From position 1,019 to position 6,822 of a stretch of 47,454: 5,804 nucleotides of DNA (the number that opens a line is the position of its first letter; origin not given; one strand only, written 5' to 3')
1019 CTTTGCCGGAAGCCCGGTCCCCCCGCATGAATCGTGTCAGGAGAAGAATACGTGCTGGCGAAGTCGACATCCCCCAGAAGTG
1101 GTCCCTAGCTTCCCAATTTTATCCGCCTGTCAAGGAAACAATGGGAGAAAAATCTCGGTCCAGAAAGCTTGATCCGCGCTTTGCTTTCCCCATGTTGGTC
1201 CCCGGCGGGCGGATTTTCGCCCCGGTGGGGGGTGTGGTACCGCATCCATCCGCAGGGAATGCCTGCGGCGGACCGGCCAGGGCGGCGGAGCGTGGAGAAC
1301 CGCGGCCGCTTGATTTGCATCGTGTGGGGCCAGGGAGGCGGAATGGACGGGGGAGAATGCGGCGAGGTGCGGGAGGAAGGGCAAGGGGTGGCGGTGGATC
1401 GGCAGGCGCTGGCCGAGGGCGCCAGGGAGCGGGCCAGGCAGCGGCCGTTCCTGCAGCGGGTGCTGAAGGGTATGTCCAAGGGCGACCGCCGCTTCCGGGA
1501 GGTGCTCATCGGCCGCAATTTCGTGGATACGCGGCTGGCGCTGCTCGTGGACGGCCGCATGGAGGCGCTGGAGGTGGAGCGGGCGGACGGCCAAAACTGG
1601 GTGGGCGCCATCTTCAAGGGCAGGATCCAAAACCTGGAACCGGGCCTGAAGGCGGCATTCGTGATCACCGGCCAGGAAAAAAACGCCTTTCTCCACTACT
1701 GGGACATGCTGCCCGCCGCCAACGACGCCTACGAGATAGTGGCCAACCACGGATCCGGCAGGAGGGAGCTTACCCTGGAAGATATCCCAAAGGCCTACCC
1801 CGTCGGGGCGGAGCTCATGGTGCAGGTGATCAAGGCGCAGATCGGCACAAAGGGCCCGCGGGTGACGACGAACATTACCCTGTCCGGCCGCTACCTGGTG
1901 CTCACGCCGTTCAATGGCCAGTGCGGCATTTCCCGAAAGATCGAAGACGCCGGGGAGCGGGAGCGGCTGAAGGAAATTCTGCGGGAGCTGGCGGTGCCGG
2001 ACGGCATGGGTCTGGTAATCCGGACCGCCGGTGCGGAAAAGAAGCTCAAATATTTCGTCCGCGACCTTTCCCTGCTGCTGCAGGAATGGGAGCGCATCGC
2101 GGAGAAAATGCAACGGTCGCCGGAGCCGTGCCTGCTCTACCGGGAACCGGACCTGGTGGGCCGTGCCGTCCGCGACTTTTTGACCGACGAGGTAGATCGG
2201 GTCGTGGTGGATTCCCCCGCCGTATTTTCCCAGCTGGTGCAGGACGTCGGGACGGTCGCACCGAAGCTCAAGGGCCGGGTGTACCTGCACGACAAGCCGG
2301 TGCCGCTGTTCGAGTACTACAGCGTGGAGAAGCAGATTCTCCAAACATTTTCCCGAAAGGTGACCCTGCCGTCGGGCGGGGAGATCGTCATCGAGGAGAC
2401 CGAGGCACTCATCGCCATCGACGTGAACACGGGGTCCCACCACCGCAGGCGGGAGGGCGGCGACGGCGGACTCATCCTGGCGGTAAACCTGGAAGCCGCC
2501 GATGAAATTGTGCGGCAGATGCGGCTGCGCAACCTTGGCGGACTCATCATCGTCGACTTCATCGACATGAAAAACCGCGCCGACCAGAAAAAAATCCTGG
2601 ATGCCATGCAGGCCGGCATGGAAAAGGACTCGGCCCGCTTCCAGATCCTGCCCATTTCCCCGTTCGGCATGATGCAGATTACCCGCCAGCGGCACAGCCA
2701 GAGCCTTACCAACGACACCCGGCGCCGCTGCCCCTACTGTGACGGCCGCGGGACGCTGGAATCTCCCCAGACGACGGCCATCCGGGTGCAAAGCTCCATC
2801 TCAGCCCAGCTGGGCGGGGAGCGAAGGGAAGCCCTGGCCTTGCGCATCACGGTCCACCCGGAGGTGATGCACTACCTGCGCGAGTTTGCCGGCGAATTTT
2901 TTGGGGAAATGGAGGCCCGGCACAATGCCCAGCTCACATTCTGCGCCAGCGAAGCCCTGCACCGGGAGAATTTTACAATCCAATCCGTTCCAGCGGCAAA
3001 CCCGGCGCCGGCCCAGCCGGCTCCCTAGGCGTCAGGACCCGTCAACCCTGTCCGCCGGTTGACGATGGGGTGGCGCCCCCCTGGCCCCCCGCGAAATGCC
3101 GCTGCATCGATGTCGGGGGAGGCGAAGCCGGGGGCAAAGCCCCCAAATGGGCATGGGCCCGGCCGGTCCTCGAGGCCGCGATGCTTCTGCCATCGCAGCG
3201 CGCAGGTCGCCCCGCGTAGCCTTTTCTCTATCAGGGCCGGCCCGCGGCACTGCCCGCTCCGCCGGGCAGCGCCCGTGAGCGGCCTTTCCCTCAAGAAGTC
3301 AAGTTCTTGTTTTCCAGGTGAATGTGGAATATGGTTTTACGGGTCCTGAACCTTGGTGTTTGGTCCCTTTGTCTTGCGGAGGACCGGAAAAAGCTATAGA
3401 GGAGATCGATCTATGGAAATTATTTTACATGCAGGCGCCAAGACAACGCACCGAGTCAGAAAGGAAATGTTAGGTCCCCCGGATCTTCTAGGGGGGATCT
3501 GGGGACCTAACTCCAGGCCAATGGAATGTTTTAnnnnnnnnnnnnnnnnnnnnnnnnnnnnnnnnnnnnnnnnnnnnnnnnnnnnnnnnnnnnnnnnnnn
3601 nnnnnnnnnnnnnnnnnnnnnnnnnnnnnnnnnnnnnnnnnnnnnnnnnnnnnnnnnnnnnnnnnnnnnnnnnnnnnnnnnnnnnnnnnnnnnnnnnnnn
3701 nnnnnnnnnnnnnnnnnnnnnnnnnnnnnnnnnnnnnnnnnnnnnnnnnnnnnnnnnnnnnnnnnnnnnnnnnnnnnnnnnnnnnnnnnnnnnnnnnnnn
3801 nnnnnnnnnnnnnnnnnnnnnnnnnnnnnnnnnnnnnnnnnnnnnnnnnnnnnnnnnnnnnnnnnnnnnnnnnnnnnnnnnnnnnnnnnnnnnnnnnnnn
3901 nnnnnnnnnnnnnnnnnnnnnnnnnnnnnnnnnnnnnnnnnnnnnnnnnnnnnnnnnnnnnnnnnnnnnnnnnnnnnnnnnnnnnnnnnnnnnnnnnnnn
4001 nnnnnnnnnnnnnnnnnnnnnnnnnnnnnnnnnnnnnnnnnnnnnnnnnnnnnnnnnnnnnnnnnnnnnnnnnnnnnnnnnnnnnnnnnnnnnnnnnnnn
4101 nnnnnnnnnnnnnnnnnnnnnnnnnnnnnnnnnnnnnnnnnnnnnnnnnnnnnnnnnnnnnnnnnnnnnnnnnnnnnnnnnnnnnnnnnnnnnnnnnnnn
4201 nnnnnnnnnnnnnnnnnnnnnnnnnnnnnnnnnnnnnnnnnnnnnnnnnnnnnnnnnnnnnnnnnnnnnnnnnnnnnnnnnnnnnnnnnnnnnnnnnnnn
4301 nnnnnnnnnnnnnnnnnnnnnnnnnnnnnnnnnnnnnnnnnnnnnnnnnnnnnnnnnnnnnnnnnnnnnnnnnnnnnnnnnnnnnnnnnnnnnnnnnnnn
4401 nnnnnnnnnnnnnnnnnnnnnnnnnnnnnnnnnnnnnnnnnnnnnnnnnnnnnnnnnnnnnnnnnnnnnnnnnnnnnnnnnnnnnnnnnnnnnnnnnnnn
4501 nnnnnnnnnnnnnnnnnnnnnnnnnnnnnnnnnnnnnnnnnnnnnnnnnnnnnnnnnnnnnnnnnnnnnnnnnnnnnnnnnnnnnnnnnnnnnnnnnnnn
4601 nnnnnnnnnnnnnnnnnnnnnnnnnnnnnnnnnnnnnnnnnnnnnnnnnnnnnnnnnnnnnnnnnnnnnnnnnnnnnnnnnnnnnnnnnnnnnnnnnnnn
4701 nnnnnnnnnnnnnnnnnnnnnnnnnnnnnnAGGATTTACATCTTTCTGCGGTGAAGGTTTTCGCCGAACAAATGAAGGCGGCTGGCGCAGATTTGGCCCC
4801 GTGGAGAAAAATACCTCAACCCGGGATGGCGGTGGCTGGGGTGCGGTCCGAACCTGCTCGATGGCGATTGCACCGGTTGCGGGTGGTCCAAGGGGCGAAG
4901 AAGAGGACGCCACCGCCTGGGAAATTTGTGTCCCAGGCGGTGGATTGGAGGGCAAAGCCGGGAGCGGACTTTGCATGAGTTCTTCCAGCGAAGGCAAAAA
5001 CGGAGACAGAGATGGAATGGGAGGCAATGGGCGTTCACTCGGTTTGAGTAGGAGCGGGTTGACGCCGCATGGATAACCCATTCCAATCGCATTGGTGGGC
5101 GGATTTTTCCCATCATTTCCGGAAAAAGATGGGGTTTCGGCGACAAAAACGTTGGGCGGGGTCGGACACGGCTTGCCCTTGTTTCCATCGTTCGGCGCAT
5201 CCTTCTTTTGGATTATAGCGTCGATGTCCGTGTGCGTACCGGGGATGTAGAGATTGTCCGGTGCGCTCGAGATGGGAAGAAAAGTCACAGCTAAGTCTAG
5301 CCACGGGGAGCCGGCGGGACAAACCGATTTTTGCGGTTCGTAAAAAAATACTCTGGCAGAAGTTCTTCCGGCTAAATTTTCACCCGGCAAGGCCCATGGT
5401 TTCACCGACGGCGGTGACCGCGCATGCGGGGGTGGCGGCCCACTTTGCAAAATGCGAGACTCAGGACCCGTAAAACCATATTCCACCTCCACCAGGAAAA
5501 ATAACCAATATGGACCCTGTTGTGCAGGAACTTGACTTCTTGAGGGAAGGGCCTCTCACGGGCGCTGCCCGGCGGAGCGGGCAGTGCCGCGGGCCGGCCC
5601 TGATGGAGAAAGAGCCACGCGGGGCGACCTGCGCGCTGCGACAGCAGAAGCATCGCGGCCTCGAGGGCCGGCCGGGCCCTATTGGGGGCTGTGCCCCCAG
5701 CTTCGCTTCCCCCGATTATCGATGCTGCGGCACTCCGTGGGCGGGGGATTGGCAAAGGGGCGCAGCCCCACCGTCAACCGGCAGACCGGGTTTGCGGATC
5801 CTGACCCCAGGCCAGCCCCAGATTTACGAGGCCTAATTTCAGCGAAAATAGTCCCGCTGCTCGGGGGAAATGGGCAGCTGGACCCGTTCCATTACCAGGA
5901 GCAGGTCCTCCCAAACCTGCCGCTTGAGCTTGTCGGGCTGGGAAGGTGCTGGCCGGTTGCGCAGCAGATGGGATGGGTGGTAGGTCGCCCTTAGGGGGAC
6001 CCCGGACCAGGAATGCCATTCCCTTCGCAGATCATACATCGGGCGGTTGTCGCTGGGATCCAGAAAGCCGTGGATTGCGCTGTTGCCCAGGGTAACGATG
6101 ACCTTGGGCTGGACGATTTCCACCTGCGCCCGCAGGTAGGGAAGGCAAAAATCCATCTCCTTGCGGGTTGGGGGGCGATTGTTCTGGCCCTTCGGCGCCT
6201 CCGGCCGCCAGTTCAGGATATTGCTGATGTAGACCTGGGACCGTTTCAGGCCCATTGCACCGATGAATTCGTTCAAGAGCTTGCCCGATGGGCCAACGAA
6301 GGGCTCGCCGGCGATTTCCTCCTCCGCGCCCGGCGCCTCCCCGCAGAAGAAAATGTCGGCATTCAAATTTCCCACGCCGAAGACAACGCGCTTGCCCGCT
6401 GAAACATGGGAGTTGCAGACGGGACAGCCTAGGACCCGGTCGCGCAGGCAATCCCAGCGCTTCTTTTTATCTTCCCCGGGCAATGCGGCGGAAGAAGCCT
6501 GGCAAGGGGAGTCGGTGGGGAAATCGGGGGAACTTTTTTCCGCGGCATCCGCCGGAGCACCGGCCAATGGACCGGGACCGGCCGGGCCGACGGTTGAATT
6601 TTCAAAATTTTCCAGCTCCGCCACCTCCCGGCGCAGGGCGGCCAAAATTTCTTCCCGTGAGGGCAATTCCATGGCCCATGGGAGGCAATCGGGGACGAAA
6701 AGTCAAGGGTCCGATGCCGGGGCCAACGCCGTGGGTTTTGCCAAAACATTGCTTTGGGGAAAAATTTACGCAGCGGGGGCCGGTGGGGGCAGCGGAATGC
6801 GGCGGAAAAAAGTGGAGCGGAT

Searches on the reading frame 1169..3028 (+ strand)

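Call 16: search_protein_families(library=pfam, proteins=[window:1169-3028:+], max_evalue=0.01)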
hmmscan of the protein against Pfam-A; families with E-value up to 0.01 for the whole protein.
window:1169-3028:+ (619 aa): 2 families
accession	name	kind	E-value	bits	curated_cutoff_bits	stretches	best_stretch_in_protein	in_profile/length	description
PF10150.14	RNase_E_G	-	4.5e-94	315.3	25.5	1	237-508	1-269/270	Ribonuclease E/G family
PF20833.2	RNase_E_G_Thio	-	6.3e-08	33.1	26.8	1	521-606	2-85/86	RNase E/G, Thioredoxin-like domain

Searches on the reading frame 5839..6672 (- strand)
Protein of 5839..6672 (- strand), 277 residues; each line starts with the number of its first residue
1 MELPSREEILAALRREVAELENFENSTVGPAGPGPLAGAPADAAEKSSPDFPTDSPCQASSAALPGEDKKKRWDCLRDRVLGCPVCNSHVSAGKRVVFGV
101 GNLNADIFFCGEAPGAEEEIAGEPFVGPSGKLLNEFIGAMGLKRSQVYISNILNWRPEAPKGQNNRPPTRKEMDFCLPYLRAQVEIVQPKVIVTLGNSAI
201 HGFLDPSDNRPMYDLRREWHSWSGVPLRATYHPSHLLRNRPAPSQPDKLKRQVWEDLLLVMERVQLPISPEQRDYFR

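Call 16: search_protein_families(library=pfam, proteins=[window:5839-6672:-], max_evalue=0.01)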
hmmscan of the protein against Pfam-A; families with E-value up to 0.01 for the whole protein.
window:5839-6672:- (277 aa): 1 family
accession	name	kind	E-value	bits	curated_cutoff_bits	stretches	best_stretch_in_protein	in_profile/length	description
PF03167.25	UDG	-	2.8e-34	118.6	24.3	1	98-257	1-140/141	Uracil DNA glycosylase superfamily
